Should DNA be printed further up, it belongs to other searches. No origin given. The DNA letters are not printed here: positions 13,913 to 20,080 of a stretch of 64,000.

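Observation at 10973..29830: Giant 6.3k-residue anchored surface protein combining signalling, protease and glycoside-hydrolase modules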

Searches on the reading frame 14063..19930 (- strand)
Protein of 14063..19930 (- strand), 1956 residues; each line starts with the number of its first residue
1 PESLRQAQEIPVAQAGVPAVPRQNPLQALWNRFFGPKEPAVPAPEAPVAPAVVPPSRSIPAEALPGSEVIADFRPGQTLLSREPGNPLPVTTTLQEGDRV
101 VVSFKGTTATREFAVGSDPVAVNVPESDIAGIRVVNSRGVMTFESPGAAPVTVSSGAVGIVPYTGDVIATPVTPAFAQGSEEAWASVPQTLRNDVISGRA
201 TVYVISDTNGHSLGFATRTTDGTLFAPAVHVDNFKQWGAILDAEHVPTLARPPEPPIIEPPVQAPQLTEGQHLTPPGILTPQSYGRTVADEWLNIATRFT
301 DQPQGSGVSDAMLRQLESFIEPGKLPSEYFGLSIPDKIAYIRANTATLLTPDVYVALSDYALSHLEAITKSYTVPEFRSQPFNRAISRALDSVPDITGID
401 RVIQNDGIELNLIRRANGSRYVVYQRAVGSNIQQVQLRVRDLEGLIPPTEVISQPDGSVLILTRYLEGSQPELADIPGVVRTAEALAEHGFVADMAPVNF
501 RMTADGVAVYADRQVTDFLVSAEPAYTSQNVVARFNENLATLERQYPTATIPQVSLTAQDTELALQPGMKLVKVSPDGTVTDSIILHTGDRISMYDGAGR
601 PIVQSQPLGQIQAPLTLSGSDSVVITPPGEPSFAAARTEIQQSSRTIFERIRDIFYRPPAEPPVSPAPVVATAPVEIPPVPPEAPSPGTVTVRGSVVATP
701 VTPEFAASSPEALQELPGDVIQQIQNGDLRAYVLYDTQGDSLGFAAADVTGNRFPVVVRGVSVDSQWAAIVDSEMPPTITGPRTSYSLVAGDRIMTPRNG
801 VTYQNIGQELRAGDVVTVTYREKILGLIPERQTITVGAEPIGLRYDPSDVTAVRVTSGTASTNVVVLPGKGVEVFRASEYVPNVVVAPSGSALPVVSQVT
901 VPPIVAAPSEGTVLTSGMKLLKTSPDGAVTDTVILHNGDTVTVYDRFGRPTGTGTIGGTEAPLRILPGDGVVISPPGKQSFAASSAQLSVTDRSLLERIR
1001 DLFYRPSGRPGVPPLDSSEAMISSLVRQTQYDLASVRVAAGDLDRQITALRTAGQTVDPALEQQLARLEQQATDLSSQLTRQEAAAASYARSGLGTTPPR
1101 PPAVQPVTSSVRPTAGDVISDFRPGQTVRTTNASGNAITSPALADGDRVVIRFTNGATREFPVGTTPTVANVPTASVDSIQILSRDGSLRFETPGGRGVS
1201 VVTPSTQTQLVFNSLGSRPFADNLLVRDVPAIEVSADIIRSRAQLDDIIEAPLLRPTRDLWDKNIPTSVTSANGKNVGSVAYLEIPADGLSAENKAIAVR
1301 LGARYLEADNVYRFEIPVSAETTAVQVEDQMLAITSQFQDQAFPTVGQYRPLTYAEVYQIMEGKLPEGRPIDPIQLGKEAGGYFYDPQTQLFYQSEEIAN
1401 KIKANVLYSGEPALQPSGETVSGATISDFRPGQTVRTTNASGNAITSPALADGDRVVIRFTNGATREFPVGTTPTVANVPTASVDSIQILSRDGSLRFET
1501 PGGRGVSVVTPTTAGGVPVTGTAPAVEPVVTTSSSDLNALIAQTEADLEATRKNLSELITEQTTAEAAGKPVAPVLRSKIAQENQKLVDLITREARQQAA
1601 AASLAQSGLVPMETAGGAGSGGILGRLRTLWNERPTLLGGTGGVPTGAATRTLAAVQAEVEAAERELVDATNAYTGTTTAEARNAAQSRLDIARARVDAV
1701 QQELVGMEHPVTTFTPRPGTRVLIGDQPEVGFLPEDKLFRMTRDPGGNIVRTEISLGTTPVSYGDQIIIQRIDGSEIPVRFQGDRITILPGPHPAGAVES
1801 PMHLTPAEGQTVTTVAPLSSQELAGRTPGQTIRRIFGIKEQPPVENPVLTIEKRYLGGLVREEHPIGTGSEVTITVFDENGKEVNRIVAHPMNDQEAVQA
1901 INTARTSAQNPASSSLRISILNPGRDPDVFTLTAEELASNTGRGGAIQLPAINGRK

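Call 91: search_dna_similar(query=window:14063-19930:-, collection=phages, mode=protein, max_evalue=0.01, max_rows=15)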
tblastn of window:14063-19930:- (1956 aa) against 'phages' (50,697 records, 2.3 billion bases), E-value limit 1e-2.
No match.
